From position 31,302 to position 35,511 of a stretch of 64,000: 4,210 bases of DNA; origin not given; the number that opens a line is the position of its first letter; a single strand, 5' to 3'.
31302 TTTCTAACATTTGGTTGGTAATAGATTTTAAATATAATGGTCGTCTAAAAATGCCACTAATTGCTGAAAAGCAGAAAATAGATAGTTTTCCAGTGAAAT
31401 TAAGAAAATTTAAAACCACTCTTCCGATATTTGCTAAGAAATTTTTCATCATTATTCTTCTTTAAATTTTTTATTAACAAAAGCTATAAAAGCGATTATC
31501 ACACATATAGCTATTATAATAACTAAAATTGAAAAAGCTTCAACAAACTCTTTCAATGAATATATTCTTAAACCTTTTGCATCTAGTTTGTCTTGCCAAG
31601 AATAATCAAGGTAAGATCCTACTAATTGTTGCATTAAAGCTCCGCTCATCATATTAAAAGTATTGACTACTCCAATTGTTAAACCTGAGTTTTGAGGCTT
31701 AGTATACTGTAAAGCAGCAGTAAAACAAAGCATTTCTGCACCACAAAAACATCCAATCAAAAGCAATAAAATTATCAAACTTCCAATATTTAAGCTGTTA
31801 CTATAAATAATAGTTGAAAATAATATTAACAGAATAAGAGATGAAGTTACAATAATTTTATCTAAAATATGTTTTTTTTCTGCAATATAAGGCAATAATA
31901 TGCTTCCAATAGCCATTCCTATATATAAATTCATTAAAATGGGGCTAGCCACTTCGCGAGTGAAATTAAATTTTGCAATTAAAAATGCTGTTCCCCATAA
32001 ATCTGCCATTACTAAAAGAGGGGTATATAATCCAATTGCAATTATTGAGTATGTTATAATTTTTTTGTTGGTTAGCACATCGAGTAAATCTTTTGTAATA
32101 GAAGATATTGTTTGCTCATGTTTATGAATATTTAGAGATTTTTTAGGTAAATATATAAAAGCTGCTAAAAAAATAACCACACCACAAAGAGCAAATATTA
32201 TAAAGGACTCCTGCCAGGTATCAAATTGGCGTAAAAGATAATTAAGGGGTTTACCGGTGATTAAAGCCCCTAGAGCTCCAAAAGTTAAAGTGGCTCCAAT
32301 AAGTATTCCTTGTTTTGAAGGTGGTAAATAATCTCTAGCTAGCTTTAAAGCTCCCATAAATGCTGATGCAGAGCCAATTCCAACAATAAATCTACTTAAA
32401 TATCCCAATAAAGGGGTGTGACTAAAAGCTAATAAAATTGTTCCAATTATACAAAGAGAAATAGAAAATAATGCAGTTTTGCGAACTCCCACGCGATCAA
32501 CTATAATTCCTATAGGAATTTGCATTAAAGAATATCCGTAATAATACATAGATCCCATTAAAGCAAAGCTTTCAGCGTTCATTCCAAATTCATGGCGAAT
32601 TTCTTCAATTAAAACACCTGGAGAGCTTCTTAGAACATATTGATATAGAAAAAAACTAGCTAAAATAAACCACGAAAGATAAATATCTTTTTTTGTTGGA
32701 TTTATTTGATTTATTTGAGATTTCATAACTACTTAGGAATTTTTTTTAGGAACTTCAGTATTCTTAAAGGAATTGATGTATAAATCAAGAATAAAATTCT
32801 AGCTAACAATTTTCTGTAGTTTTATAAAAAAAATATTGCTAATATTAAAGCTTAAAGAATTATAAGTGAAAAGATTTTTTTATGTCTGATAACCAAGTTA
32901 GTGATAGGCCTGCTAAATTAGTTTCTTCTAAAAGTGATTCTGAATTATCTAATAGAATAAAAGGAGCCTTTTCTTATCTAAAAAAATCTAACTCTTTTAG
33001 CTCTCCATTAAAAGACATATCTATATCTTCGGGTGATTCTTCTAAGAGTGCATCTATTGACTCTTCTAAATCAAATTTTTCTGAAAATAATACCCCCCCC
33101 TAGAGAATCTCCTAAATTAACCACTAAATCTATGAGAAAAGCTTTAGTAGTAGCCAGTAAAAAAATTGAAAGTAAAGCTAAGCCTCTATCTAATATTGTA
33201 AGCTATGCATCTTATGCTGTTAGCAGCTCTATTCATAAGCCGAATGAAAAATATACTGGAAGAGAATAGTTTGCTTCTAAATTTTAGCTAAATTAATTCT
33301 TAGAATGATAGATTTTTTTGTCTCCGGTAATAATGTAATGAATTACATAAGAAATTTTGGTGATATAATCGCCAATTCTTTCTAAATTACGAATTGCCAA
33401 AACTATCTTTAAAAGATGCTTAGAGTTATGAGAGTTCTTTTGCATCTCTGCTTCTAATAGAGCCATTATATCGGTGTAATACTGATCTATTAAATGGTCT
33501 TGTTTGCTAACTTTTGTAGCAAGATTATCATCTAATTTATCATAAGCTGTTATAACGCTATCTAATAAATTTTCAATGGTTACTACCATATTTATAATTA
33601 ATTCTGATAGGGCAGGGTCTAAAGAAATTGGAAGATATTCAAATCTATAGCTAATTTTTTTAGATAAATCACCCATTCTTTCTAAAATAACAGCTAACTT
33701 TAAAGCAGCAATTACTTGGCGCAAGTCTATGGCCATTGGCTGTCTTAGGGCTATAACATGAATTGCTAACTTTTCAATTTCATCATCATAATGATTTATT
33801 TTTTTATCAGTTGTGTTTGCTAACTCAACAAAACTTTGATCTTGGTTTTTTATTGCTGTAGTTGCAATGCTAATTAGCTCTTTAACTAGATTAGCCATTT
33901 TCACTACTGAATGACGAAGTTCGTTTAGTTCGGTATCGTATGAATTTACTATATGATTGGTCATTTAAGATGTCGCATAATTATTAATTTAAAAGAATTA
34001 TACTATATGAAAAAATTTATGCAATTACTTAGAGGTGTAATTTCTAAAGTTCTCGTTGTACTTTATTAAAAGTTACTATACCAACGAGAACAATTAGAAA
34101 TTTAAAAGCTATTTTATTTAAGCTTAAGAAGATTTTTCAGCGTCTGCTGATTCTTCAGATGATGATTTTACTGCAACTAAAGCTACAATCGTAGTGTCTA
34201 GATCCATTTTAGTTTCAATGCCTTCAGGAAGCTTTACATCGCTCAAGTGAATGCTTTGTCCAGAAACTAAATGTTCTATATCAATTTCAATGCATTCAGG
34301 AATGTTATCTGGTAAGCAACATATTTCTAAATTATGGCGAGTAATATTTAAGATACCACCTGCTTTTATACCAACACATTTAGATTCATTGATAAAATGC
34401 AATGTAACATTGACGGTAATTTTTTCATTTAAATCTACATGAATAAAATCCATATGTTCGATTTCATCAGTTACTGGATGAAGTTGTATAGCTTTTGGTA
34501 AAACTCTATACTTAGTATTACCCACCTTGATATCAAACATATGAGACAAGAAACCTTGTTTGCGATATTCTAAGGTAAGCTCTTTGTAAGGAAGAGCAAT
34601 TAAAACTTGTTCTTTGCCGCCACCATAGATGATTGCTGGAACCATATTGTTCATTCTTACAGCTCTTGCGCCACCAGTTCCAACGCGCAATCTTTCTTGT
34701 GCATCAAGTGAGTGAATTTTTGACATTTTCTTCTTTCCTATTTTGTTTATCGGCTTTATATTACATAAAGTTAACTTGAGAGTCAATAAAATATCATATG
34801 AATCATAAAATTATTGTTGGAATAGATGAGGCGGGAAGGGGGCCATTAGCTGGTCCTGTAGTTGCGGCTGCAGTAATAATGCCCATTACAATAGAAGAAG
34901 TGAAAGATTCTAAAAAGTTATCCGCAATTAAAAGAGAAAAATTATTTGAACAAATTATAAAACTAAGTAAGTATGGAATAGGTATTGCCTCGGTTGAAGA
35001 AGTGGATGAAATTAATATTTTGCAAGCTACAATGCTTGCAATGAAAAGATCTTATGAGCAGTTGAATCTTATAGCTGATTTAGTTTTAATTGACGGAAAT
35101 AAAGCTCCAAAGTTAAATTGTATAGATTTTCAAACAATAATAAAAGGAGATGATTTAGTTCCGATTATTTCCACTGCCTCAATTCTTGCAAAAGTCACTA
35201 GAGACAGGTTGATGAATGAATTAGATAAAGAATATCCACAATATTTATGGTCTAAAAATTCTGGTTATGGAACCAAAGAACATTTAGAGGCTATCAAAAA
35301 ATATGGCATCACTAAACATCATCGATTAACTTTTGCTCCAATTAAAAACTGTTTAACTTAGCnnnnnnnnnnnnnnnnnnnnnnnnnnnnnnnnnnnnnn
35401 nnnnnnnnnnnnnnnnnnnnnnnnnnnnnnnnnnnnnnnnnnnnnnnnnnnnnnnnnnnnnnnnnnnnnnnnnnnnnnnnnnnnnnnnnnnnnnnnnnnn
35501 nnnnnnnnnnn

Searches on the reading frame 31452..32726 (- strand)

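Call 51: search_protein_families(library=ncbifam, proteins=[window:31452-32726:-], max_evalue=0.001)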
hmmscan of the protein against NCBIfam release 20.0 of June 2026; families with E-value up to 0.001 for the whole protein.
window:31452-32726:- (424 aa): 31 families (the best 25 are shown)
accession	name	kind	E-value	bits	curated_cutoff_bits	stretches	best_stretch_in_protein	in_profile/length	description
TIGR00893.1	2A0114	subfamily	7.7e-29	100.8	395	1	29-371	6-369/399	D-galactonate transporter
TIGR00881.1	2A0104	subfamily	7.4e-21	74.6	407.75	1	27-378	5-376/379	phosphoglycerate transporter protein PgtP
TIGR00880.1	2_A_01_02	superfamily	3.4e-14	53.1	131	1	60-194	2-139/141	multidrug resistance protein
TIGR00710.1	efflux_Bcr_CflA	subfamily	1e-12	48.2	200.9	1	41-370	29-356/385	Bcr/CflA family efflux MFS transporter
NF049980.1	SfMCT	equivalog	1.5e-11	43.6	320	1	37-369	22-358/378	L-lactate MFS transporter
TIGR00894.1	2A0114euk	subfamily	2e-10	39.8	626.45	1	49-375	73-422/465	Na(+)-dependent inorganic phosphate cotransporter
TIGR00886.1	2A0108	subfamily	2.5e-10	40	311.7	1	15-200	3-195/368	NarK family nitrate/nitrite MFS transporter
TIGR00895.1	2A0115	subfamily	2e-09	36.9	418.55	1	38-212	38-212/398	aromatic acid/H+ symport family MFS transporter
NF038077.1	MFS_export_MxcK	equivalog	5.2e-09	35.6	525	1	42-229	36-224/405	myxochelin export MFS transporter MxcK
TIGR04259.1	oxa_formateAnti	equivalog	6.3e-09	35.2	335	1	40-211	26-195/405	oxalate/formate MFS antiporter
NF007498.0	PRK10091.1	equivalog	8.8e-09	34.8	499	1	40-341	26-312/390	MFS transporter AraJ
NF007782.0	PRK10473.1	subfamily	1.5e-08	34.1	417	1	57-329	43-306/394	MdtL family multidrug efflux MFS transporter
NF008654.0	PRK11652.1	equivalog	3.9e-08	32.6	479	1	40-338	32-323/397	multidrug efflux MFS transporter EmrD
NF053813.1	MFS_TcaB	equivalog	5.9e-08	31.8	475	1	41-371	30-359/396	putative multidrug effflux MFS transporter TcaB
NF008586.0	PRK11551.1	equivalog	6.5e-08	32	410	1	35-341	33-337/406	3-(3-hydroxy-phenyl)propionate transporter MhpT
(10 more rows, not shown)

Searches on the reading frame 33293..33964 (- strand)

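Call 8: search_protein_families(library=ncbifam, proteins=[window:33293-33964:-], max_evalue=0.00001)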
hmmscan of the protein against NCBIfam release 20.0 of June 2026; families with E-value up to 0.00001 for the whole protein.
window:33293-33964:- (223 aa): 2 families
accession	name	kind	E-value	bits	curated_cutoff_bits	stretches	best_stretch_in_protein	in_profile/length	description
TIGR02135.1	phoU_full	equivalog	3.8e-48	163.9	130.25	1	8-215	2-210/212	phosphate signaling complex protein PhoU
NF008332.0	PRK11115.1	equivalog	1e-33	116.9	342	1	2-216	7-221/239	phosphate signaling complex protein PhoU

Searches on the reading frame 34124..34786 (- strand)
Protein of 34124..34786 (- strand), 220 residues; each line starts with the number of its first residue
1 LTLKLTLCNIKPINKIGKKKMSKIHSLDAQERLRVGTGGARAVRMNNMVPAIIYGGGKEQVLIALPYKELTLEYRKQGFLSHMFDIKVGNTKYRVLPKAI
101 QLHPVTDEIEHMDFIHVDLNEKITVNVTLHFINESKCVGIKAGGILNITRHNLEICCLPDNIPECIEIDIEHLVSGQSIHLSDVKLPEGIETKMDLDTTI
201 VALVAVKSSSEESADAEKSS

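Call 55: search_protein_families(library=ncbifam, proteins=[window:34124-34786:-], max_evalue=1e-8)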
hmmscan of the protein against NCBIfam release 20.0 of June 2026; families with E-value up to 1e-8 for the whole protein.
window:34124-34786:- (220 aa): 17 families
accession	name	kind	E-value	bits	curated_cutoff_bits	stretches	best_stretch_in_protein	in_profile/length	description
NF004128.0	PRK05618.1-2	equivalog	2.2e-69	233.3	174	1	21-217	1-198/210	50S ribosomal protein L25/general stress protein Ctc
NF004130.0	PRK05618.1-5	equivalog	1.9e-53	181.1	199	1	25-216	4-199/212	50S ribosomal protein L25/general stress protein Ctc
TIGR00731.1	bL25_bact_ctc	equivalog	1.4e-45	155.1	73.1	1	27-204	1-175/176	50S ribosomal protein L25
NF004139.0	PRK05618.4-2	equivalog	2.2e-43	148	195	1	26-218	4-199/202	50S ribosomal protein L25/general stress protein Ctc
NF004137.0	PRK05618.3-3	equivalog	4.6e-42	144.3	270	1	25-216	4-193/241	50S ribosomal protein L25/general stress protein Ctc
NF004138.0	PRK05618.4-1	equivalog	1.4e-41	142.5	360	1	37-214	19-198/203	50S ribosomal protein L25/general stress protein Ctc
NF004133.0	PRK05618.2-4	equivalog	6.2e-40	136.9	197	1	26-218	4-193/210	50S ribosomal protein L25/general stress protein Ctc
NF004135.0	PRK05618.3-1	equivalog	9.2e-39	133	222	1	21-207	1-188/190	50S ribosomal protein L25/general stress protein Ctc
NF004131.0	PRK05618.2-1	equivalog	7.5e-38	130.1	189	1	21-218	2-193/207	50S ribosomal protein L25/general stress protein Ctc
NF004136.0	PRK05618.3-2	equivalog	9.1e-36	123.3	212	1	23-218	2-195/202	50S ribosomal protein L25/general stress protein Ctc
NF004129.0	PRK05618.1-4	equivalog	1.2e-34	119.5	164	1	40-204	15-175/178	50S ribosomal protein L25/general stress protein Ctc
NF004132.0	PRK05618.2-2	equivalog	6.2e-30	104.3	225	1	25-216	4-189/193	50S ribosomal protein L25/general stress protein Ctc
NF004134.0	PRK05618.2-5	equivalog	1.8e-26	93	316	1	41-212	19-187/217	50S ribosomal protein L25/general stress protein Ctc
NF004141.0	PRK05618.4-4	equivalog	6.2e-24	84.6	309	1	29-216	8-192/201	50S ribosomal protein L25/general stress protein Ctc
NF004140.0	PRK05618.4-3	equivalog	2.5e-22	79.3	270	1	29-215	8-190/197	50S ribosomal protein L25/general stress protein Ctc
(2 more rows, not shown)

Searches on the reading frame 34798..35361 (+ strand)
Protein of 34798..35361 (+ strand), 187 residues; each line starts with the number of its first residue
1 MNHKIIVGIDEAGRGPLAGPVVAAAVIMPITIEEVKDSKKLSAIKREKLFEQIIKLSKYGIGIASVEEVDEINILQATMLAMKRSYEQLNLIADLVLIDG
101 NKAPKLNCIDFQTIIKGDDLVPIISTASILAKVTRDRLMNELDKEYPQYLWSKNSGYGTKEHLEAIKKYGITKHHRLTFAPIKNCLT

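Call 55: search_protein_families(library=ncbifam, proteins=[window:34798-35361:+], max_evalue=1e-8)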
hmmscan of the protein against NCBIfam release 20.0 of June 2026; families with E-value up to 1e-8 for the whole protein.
window:34798-35361:+ (187 aa): 9 families
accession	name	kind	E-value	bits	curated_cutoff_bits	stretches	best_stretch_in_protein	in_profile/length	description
NF000595.1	PRK00015.1-3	equivalog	2.9e-73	245.9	167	1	4-184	2-186/188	ribonuclease HII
NF000594.1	PRK00015.1-1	equivalog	4.1e-70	236.3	243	1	3-184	68-250/251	ribonuclease HII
NF000596.1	PRK00015.1-4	equivalog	8.1e-68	227.9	251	1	6-186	2-184/186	ribonuclease HII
NF010537.0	PRK13925.1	equivalog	1.3e-60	204.4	252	1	3-183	9-196/200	ribonuclease HII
NF010538.0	PRK13926.1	equivalog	2.2e-50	171.8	285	1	4-186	22-205/213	ribonuclease HII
NF000598.1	PRK00015.2-2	equivalog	2.7e-46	157.8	273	1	6-180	22-201/203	ribonuclease HII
NF000600.1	PRK00015.2-4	equivalog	1e-36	126.5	364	1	6-183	30-211/212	ribonuclease HII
NF011119.0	PRK14550.1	equivalog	2.9e-35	122.1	350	1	6-185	2-190/204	ribonuclease HII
TIGR00729.1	TIGR00729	equivalog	1.3e-21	77.7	123.3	1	6-165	1-183/207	ribonuclease HII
